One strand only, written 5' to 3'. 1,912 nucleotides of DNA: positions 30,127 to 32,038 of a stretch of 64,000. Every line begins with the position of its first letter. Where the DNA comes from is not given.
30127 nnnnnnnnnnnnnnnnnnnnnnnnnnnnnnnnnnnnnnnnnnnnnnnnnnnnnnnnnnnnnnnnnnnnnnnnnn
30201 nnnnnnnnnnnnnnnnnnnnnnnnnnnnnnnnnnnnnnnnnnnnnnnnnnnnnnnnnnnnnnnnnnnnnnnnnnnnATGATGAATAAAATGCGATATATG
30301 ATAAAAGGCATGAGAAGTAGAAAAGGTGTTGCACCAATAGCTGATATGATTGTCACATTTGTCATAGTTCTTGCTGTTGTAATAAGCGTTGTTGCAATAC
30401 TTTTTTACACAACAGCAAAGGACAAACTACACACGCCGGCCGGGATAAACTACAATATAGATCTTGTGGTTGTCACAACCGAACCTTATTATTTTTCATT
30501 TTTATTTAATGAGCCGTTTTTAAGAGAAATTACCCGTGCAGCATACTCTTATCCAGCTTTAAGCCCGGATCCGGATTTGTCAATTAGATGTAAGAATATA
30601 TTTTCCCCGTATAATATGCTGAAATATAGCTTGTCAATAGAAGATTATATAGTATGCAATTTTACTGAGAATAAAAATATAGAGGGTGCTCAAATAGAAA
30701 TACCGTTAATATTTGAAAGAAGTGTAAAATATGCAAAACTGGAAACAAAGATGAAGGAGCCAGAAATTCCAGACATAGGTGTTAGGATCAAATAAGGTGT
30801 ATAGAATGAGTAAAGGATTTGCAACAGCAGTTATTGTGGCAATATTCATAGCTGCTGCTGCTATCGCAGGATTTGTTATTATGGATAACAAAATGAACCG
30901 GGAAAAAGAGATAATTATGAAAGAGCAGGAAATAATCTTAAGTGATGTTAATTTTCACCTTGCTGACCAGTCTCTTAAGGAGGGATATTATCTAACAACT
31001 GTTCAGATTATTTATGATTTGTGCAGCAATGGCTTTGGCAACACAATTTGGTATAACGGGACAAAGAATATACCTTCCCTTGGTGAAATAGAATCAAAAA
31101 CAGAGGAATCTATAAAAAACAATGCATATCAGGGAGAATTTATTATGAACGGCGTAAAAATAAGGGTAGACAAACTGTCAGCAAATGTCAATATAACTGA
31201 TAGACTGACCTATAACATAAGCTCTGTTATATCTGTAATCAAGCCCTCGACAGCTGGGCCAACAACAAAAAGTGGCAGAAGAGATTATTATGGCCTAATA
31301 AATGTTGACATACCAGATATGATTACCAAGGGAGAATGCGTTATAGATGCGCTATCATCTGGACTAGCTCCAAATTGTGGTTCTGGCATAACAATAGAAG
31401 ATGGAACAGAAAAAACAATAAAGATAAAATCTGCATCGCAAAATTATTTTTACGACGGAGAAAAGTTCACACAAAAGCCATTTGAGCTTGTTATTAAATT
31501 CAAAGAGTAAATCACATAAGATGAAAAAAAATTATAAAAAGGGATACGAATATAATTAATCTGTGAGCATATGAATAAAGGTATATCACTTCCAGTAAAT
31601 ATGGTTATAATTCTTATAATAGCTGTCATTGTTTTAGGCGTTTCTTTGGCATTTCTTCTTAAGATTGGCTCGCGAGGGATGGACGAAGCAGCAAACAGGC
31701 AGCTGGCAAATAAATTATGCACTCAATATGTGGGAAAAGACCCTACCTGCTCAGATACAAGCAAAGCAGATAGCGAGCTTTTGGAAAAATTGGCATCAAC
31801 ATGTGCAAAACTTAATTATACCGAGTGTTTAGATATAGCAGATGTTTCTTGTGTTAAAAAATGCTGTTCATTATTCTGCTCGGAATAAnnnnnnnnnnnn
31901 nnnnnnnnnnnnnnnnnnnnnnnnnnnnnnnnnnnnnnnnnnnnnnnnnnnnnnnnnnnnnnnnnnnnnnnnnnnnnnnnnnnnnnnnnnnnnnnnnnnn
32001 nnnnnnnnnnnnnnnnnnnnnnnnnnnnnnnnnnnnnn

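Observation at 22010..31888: Large co-directional type IV pilus-like locus: ATPase, platform and at least ten class-III-signal-peptide proteins, several large and Cys-rich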

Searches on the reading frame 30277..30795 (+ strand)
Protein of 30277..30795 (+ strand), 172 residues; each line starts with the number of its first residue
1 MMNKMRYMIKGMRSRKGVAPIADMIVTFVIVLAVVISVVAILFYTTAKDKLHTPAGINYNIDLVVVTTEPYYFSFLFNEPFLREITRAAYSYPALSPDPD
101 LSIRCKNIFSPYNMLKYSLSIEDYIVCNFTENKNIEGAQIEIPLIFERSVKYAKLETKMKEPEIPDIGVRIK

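Call 3: search_protein_families(library=pfam, proteins=[window:30277-30795:+], max_evalue=1)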
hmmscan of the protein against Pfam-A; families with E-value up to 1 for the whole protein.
window:30277-30795:+ (172 aa): 2 families
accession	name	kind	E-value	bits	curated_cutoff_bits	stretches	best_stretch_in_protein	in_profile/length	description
PF13800.11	Sigma_reg_N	-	0.0083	16.8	26.3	1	25-73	13-62/91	Sigma factor regulator N-terminal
PF12669.12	FeoB_associated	-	0.45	11.3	27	1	29-50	3-24/44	FeoB-associated Cys-rich membrane protein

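Call 7: search_protein_families(library=ncbifam, proteins=[window:30277-30795:+], max_evalue=1)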
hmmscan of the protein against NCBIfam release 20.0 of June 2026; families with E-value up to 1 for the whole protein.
window:30277-30795:+ (172 aa): 1 family
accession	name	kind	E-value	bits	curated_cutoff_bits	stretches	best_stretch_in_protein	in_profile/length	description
NF050118.1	aa3_CtaJ_Mycob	equivalog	0.34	11.3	43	1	21-50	2-26/80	aa3-type cytochrome oxidase subunit CtaJ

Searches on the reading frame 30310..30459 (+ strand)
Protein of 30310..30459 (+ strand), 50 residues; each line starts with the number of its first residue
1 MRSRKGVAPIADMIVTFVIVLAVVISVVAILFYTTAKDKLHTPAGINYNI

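Call 28: search_protein_families(library=pfam, proteins=[window:30310-30459:+], max_evalue=10)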
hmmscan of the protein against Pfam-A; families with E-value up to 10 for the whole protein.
seq(50 aa): 4 families
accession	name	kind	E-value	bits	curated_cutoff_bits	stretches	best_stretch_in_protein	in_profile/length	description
PF12669.12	FeoB_associated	-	0.075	13.7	27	1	18-39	3-24/44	FeoB-associated Cys-rich membrane protein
PF11446.13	DUF2897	-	0.17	12.3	25.2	1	18-35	10-27/54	Protein of unknown function (DUF2897)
PF11014.13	DUF2852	-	0.21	12.1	22.5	1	4-40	4-37/116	Protein of unknown function (DUF2852)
PF23960.2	DUF7289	-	0.85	9.5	27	1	14-35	6-27/238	Family of unknown function (DUF7289)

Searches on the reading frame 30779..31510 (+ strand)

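Call 3: search_protein_families(library=pfam, proteins=[window:30779-31510:+], max_evalue=1)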
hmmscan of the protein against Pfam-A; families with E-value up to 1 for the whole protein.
window:30779-31510:+ (243 aa): 2 families
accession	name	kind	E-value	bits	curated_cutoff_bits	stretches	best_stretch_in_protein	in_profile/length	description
PF15223.11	EPOP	-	0.056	13.4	25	0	93-141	187-236/414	Elongin BC and Polycomb repressive complex 2-associated protein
PF17537.7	DUF5455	-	0.065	14.2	25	1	7-45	19-57/102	Family of unknown function (DUF5455)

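Call 7: search_protein_families(library=ncbifam, proteins=[window:30779-31510:+], max_evalue=1)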
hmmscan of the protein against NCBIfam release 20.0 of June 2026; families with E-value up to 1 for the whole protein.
window:30779-31510:+ (243 aa): 0 families

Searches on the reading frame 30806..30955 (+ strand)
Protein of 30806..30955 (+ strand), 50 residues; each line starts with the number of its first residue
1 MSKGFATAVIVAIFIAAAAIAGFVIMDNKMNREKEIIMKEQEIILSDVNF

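Call 28: search_protein_families(library=pfam, proteins=[window:30806-30955:+], max_evalue=10)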
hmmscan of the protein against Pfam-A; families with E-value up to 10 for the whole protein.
seq(50 aa): 1 family
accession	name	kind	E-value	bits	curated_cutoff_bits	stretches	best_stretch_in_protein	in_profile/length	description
PF17537.7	DUF5455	-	0.025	15.6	25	1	2-36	23-57/102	Family of unknown function (DUF5455)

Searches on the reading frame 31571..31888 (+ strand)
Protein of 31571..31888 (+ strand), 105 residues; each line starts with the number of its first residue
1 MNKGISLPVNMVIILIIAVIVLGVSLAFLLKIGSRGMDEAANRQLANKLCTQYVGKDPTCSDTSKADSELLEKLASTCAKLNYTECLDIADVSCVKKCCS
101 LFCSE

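Call 3: search_protein_families(library=pfam, proteins=[window:31571-31888:+], max_evalue=1)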
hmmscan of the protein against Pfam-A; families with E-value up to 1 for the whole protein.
window:31571-31888:+ (105 aa): 1 family
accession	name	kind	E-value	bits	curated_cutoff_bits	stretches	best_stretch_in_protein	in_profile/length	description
PF11337.13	DUF3139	-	0.19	12.7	27.3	1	10-56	2-45/83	Protein of unknown function (DUF3139)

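Call 7: search_protein_families(library=ncbifam, proteins=[window:31571-31888:+], max_evalue=1)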
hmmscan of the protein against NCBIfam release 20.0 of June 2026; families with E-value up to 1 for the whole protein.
window:31571-31888:+ (105 aa): 3 families
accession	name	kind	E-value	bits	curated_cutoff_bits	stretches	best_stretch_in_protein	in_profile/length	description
NF052531.1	Strep_LiaS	equivalog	0.033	13.5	450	1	12-85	42-118/328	envelope stress sensor histidine kinase LiaS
TIGR02976.1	phageshock_pspB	equivalog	0.035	14.4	51.7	0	11-49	6-44/75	envelope stress response membrane protein PspB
TIGR03064.1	sortase_srtB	equivalog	0.18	11.1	153.75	1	12-66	3-54/235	class B sortase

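Call 43: find_homologous_proteins(query=window:31571-31888:+, max_evalue=0.001)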
Query window:31571-31888:+ (105 aa): 1 proteins with E <= 0.001 among 2 candidates.
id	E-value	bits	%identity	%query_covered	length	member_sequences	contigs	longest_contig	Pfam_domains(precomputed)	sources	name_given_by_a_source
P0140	5.8e-59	214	97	100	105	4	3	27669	-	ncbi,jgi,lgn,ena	-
